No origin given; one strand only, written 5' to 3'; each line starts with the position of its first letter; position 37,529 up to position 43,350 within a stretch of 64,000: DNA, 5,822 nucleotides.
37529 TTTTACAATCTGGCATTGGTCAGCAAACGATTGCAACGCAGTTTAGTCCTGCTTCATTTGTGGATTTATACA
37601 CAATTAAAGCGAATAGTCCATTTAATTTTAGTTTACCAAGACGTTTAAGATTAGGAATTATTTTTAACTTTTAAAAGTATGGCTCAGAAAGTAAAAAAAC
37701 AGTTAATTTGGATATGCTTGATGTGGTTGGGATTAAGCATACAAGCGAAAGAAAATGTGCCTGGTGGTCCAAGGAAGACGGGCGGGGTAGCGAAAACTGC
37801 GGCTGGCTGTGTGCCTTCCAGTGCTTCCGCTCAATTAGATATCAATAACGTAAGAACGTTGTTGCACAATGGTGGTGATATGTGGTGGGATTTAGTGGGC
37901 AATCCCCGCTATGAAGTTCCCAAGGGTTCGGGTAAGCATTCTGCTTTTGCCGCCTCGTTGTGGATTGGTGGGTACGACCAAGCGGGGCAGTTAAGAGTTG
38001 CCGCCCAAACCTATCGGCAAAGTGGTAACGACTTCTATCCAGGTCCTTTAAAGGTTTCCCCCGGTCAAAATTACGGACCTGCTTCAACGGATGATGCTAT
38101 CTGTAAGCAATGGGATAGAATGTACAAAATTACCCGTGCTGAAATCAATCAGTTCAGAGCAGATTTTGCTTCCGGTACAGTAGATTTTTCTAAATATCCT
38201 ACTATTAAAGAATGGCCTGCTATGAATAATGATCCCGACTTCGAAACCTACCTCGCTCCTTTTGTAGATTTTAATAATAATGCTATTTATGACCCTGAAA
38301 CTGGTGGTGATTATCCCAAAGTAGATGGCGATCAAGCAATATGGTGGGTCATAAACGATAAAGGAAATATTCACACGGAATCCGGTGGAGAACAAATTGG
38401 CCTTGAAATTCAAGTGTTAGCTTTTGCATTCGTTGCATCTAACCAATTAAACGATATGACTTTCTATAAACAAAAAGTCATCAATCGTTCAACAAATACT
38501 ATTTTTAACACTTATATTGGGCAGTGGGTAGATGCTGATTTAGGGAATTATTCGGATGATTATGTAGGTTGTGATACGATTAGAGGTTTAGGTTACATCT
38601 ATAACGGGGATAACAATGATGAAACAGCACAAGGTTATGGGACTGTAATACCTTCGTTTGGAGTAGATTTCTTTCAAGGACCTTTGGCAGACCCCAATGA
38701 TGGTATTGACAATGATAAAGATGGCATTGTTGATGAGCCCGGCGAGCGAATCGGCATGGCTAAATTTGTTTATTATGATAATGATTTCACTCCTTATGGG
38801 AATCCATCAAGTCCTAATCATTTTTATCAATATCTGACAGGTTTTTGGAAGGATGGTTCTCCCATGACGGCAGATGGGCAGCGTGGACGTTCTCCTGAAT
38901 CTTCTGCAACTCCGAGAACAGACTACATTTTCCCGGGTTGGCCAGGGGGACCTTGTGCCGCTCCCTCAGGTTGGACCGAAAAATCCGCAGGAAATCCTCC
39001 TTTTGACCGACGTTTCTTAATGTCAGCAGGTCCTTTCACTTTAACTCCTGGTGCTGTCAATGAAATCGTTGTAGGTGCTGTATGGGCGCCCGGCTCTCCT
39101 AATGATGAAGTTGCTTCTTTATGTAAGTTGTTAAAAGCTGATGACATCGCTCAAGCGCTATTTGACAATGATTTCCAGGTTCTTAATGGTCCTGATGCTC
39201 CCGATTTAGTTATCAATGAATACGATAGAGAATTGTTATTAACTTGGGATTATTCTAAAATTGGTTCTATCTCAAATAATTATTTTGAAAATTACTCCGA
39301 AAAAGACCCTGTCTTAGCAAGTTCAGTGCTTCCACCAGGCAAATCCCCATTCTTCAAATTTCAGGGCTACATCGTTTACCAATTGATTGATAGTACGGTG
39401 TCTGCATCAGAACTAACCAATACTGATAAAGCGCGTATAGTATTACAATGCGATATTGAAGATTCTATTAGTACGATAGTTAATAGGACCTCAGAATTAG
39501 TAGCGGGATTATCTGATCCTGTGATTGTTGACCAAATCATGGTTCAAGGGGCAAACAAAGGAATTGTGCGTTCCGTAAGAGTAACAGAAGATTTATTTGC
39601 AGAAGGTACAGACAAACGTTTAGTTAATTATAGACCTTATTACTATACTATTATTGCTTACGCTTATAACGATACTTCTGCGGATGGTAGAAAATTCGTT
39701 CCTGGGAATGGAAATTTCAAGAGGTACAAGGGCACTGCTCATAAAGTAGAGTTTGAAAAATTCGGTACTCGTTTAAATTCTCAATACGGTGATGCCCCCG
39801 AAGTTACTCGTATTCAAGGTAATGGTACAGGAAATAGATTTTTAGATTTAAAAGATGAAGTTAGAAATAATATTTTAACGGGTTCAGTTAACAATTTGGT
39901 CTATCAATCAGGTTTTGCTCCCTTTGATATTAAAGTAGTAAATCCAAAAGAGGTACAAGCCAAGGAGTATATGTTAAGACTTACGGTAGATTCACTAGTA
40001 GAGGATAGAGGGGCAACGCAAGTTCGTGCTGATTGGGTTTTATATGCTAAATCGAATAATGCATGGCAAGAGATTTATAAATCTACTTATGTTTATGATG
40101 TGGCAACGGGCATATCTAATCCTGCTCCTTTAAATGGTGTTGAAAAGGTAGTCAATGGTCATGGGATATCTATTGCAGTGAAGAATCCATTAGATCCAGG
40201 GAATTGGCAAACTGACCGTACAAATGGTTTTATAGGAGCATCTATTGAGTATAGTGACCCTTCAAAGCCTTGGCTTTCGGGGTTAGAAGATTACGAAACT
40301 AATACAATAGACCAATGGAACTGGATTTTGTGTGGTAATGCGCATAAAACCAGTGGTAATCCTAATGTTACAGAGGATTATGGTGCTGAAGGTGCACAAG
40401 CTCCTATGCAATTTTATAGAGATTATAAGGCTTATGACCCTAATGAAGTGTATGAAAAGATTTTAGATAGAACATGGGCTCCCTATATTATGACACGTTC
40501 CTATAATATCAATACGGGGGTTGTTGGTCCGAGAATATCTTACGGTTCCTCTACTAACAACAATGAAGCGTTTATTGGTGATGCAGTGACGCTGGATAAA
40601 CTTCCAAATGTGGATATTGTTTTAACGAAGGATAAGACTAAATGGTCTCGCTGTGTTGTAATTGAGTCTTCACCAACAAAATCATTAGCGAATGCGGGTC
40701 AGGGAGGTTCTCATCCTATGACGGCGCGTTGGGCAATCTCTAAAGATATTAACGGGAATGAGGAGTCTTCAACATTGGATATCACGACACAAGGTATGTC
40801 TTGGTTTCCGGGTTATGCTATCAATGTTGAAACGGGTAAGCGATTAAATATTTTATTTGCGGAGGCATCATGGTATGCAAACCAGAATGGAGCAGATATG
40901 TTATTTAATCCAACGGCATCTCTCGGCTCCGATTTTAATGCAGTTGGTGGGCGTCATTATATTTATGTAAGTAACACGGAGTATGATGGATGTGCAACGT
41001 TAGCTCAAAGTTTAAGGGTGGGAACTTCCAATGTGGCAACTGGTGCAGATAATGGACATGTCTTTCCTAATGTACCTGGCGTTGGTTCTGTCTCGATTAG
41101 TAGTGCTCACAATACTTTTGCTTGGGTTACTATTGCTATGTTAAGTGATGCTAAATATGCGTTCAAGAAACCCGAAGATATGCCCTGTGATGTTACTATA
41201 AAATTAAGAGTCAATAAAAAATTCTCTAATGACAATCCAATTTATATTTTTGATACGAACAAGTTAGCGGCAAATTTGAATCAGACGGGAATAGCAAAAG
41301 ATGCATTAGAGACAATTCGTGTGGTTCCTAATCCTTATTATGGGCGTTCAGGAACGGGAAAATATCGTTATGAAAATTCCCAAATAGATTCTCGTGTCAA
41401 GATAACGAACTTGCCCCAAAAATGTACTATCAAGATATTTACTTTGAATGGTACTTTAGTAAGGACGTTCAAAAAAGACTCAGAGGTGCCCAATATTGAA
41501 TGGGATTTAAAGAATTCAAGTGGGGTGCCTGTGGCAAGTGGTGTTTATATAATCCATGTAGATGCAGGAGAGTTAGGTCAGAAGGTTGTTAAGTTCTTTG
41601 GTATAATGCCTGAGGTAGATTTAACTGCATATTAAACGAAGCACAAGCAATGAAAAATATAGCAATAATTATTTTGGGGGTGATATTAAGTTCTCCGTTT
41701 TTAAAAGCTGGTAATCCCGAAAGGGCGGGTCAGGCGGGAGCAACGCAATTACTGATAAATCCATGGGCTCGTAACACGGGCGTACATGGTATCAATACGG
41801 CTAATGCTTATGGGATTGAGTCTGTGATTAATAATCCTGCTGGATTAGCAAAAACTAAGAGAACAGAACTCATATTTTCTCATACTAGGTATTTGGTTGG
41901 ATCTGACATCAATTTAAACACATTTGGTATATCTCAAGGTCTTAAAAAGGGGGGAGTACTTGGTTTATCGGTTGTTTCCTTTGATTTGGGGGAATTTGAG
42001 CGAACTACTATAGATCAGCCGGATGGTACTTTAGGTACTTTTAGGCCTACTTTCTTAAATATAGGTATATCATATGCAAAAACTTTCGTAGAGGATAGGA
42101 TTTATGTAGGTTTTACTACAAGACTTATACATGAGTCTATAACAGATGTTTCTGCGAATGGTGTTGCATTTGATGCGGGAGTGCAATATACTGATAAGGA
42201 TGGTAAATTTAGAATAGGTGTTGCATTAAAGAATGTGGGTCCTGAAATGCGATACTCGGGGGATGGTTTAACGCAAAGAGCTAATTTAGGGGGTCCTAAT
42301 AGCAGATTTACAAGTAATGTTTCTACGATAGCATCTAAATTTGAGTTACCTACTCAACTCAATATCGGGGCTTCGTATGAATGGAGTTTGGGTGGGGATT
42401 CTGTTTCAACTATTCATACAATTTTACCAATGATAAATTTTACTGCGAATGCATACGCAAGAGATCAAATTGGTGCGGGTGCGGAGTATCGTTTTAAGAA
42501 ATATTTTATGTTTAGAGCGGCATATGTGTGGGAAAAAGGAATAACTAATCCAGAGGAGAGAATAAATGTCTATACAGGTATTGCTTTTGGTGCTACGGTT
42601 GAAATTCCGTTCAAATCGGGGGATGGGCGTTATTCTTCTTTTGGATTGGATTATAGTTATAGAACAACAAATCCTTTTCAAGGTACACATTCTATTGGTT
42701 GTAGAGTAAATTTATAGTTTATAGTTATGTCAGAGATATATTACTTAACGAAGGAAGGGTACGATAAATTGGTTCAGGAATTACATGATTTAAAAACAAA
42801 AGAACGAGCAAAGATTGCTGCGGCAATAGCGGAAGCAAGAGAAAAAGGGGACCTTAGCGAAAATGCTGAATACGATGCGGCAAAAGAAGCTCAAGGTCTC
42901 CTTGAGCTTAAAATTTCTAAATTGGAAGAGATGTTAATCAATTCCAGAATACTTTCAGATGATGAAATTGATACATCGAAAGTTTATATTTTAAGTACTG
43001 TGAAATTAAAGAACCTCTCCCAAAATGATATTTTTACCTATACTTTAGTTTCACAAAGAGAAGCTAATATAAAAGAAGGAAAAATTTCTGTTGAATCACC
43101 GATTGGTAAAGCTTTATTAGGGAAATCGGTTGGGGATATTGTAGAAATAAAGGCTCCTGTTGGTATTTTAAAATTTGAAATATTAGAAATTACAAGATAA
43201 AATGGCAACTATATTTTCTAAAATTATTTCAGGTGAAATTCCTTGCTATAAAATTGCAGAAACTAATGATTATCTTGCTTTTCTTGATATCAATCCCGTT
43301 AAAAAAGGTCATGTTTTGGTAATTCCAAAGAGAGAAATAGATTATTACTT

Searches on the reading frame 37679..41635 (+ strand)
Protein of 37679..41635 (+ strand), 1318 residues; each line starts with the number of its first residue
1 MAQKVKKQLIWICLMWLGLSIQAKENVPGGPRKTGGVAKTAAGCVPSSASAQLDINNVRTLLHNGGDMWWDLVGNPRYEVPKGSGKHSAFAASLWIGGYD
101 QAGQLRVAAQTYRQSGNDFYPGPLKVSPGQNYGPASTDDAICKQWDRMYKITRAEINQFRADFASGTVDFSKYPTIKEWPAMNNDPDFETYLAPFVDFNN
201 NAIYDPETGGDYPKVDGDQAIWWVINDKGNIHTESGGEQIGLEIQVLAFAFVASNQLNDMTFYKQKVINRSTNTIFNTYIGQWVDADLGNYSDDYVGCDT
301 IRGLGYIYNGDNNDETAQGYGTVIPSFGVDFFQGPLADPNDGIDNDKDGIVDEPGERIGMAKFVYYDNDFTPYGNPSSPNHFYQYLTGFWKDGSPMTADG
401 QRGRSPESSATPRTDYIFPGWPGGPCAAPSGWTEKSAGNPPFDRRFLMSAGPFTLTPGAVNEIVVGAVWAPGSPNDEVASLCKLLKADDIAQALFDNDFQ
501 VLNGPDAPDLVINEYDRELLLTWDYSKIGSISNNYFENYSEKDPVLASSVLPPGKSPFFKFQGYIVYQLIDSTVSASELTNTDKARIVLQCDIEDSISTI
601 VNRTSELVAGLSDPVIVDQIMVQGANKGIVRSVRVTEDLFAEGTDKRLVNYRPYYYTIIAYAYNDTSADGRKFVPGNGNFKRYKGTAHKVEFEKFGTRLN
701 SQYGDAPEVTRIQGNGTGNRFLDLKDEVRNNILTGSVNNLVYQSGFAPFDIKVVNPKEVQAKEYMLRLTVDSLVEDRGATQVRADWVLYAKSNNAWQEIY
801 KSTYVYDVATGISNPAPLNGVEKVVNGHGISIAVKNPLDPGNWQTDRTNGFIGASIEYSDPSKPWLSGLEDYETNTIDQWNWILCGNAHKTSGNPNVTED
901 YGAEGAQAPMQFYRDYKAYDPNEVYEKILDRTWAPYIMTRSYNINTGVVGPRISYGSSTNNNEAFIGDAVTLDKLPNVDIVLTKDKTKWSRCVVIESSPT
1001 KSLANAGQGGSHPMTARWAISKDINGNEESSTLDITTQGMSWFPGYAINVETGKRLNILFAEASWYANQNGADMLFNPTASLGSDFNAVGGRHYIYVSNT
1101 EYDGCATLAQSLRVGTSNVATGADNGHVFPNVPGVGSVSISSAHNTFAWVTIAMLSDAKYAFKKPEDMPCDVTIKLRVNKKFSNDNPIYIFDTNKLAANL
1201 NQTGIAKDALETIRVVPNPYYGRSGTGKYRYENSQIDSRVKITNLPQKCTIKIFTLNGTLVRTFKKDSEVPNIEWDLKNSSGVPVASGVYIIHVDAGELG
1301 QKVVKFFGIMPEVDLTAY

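Call 47: search_protein_families(library=pfam, proteins=[window:37679-41635:+], max_evalue=0.00001)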
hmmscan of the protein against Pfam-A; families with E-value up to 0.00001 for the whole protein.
window:37679-41635:+ (1318 aa): 0 families

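Call 60: search_protein_families(library=ncbifam, proteins=[window:37679-41635:+], max_evalue=0.00001)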
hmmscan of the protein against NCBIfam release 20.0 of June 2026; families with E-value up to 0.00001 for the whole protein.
window:37679-41635:+ (1318 aa): 1 family
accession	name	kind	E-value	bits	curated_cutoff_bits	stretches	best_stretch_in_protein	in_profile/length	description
NF052228.1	T9SS_PorZ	equivalog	9.2e-11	40.9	260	1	1238-1305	686-751/757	type IX secretion system anionic LPS delivery protein PorZ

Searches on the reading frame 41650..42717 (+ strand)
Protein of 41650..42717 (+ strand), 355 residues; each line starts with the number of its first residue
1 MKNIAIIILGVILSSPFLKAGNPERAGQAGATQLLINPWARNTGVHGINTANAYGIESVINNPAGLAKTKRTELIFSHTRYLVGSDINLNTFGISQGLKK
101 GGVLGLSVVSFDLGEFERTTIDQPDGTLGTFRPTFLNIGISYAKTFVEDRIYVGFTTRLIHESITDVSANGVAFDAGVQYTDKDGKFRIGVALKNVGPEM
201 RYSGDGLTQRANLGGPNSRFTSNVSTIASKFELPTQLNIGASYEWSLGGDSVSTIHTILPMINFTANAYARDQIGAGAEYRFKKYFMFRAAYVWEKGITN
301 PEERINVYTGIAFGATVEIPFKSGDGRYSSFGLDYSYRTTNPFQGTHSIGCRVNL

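Call 47: search_protein_families(library=pfam, proteins=[window:41650-42717:+], max_evalue=0.00001)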
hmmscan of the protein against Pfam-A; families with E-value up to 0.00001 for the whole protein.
window:41650-42717:+ (355 aa): 1 family
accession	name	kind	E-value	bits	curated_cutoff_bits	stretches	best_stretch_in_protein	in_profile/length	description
PF19572.5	PorV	-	1.1e-06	28.9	27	0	29-206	11-202/243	Type IX secretion system protein PorV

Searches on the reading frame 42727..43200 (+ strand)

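Call 47: search_protein_families(library=pfam, proteins=[window:42727-43200:+], max_evalue=0.00001)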
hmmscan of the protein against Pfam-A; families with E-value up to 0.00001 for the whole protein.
window:42727-43200:+ (157 aa): 2 families
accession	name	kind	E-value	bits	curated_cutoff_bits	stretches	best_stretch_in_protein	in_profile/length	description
PF03449.20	GreA_GreB_N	-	6e-28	97.3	24.5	1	6-75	2-71/71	Transcription elongation factor, N-terminal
PF01272.25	GreA_GreB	-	8.5e-27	93.4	26.9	1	83-156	3-76/77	Transcription elongation factor, GreA/GreB, C-term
